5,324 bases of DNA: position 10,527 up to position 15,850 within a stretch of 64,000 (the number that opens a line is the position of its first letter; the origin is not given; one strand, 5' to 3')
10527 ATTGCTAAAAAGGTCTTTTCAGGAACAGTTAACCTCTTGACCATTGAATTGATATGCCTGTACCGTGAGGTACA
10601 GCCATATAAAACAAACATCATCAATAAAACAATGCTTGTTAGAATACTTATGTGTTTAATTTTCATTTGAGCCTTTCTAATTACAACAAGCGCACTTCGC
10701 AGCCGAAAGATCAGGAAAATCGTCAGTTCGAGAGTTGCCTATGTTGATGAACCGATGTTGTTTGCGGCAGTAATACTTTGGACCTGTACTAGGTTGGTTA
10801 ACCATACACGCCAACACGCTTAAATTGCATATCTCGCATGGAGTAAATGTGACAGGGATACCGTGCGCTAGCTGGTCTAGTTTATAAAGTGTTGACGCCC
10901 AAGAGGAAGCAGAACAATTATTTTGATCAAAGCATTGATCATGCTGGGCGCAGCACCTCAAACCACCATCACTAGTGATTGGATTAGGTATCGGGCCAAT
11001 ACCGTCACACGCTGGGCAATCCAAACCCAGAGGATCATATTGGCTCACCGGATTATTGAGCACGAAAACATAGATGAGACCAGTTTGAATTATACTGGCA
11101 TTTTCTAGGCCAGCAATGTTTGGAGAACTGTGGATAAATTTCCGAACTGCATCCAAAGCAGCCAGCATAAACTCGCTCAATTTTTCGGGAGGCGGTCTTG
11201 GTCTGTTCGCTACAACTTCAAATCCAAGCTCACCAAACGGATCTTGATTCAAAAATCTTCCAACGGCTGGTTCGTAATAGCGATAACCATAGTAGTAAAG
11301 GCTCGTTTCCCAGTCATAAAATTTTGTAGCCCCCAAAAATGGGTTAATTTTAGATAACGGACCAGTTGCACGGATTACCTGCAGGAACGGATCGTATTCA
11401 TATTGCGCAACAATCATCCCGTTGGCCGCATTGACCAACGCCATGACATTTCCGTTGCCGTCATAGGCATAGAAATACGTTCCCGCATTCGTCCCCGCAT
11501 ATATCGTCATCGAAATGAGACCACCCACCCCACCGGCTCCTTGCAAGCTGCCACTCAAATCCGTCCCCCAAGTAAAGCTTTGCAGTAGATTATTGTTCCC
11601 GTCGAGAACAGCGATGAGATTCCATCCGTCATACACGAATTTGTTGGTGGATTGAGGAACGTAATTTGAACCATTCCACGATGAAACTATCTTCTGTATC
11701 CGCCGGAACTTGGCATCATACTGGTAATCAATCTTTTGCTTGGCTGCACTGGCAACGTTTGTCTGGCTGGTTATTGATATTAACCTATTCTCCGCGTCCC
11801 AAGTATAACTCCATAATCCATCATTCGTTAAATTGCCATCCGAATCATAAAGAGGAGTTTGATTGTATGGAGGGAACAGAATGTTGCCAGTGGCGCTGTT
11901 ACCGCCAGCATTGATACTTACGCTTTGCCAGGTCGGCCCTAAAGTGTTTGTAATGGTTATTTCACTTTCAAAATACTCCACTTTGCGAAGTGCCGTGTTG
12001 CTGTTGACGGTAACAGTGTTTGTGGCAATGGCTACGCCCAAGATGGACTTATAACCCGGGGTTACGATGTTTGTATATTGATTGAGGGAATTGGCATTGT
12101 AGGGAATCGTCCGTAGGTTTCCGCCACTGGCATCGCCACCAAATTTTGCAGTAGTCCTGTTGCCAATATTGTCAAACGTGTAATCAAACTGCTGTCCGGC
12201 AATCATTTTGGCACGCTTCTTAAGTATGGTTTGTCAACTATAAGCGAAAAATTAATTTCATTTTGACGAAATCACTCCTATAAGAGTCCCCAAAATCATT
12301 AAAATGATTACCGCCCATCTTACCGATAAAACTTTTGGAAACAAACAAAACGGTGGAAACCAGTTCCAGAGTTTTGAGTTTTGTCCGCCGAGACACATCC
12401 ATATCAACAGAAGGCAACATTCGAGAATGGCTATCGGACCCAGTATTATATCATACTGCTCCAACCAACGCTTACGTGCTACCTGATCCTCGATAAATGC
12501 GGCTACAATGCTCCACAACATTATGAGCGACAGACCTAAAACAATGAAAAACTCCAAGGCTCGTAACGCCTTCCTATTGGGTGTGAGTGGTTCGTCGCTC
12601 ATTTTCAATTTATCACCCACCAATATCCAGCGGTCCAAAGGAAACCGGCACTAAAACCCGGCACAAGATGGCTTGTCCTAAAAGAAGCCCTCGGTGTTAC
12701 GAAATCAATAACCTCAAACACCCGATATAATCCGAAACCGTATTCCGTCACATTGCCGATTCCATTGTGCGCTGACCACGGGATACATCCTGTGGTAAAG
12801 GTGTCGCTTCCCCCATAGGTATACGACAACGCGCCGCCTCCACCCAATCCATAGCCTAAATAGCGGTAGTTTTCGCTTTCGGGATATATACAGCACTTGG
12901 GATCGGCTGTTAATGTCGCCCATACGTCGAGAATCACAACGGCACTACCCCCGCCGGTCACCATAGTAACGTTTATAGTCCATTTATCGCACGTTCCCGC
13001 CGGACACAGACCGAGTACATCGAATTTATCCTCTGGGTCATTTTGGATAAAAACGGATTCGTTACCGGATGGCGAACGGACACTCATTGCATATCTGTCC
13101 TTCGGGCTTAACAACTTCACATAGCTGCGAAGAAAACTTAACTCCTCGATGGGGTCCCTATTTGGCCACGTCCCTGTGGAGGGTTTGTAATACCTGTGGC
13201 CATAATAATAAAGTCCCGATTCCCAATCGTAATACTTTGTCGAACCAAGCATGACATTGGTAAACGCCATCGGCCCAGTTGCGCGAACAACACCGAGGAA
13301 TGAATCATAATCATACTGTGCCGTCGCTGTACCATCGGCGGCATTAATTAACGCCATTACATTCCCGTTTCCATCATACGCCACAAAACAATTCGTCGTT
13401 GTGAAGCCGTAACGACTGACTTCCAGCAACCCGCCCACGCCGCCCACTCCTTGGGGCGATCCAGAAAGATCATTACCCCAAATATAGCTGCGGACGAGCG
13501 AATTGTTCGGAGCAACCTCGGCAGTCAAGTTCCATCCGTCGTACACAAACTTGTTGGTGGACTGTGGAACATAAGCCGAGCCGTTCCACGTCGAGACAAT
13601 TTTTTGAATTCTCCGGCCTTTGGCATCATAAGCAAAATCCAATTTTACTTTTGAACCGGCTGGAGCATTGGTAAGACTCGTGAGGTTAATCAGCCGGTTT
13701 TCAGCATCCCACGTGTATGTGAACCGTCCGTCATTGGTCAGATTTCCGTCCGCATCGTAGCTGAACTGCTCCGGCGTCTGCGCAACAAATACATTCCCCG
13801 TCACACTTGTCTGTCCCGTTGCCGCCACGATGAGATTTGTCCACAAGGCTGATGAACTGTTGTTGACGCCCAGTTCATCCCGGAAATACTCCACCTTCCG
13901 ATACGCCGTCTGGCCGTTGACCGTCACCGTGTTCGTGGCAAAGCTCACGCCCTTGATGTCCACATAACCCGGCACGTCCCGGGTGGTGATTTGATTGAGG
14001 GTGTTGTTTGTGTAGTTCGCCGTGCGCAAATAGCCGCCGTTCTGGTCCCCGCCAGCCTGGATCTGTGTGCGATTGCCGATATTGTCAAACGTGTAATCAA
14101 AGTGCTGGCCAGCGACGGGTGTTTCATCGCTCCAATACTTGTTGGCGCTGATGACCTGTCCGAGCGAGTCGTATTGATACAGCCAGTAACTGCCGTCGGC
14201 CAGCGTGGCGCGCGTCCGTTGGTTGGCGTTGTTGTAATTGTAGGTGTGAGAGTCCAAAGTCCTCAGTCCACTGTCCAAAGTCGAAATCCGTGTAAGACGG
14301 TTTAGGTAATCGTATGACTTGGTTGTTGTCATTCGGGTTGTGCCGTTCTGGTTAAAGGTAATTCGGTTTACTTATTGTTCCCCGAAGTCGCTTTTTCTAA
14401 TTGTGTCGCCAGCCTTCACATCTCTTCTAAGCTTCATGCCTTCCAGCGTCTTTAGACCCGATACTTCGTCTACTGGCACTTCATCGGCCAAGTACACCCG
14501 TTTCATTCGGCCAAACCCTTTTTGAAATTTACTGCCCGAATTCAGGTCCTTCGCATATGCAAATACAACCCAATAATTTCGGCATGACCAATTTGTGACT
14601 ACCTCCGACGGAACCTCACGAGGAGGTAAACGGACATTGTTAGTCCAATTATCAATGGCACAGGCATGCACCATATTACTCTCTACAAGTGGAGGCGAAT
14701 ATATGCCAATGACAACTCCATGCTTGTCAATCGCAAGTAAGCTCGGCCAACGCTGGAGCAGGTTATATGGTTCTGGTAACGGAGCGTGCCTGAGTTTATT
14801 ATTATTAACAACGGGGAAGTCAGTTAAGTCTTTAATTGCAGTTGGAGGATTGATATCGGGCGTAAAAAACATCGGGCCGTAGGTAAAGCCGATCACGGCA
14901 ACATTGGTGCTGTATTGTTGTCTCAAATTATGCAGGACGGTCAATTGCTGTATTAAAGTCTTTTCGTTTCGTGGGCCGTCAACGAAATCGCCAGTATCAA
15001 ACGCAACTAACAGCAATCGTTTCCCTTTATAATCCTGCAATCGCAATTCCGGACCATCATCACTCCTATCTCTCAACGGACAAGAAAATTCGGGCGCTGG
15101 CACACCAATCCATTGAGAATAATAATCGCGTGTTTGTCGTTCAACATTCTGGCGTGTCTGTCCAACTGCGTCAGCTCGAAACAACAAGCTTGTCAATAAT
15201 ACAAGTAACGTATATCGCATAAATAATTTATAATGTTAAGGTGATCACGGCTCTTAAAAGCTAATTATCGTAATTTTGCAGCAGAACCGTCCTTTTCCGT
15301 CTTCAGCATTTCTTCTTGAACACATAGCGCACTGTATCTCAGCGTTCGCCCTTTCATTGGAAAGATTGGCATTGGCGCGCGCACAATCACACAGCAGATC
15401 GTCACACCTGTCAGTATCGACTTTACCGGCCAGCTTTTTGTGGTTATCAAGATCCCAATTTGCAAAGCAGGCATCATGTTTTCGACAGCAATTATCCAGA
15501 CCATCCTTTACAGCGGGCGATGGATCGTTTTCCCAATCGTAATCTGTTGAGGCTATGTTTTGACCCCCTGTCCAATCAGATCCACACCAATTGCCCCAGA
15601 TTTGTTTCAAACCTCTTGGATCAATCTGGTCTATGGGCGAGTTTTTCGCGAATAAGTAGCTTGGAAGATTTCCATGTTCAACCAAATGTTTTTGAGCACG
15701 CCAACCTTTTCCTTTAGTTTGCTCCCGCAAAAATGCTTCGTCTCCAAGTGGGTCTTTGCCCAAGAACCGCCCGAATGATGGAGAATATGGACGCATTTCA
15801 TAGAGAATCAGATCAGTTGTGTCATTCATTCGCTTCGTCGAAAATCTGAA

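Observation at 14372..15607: PLA2-type toxin tip on the main Rhs, paired with a catalytically dead thioredoxin-fold protein as putative immunity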

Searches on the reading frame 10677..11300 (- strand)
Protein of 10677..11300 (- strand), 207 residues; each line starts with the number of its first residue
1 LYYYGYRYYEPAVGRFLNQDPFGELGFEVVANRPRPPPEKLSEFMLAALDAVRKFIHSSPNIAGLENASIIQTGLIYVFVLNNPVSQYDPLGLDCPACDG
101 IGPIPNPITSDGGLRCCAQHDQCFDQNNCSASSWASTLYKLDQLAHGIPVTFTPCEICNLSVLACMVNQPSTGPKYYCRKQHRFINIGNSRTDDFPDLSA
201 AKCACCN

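Call 4: search_protein_families(library=ncbifam, max_evalue=1, proteins=[window:10677-11300:-])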
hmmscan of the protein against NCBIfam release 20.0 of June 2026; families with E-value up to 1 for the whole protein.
window:10677-11300:- (207 aa): 3 families
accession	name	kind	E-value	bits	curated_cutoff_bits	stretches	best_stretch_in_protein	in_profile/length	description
TIGR03696.1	Rhs_assc_core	domain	1.6e-11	44.6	32.5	2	1-26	30-55/76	RHS repeat-associated core domain-containing protein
NF041261.1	RHS_core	equivalog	0.034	11.9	2000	1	1-28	1216-1243/1261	RHS element core protein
NF040993.1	MamU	equivalog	0.22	10.9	400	1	40-98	158-213/296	lipid kinase MamU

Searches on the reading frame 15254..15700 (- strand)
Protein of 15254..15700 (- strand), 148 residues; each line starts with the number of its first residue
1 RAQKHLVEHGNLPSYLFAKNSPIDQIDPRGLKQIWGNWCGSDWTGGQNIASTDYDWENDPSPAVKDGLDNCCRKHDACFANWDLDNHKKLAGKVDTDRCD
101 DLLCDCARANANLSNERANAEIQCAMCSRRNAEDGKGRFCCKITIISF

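Call 3: search_protein_families(library=pfam, max_evalue=1, proteins=[window:15254-15700:-])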
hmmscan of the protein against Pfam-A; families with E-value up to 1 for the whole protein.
window:15254-15700:- (148 aa): 1 family
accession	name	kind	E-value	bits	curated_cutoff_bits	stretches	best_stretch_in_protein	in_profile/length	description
PF05826.17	Phospholip_A2_2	-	0.071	13.7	22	1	40-109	4-65/97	Phospholipase A2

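Call 4: search_protein_families(library=ncbifam, max_evalue=1, proteins=[window:15254-15700:-])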
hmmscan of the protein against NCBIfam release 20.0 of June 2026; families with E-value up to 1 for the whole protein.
window:15254-15700:- (148 aa): 0 families
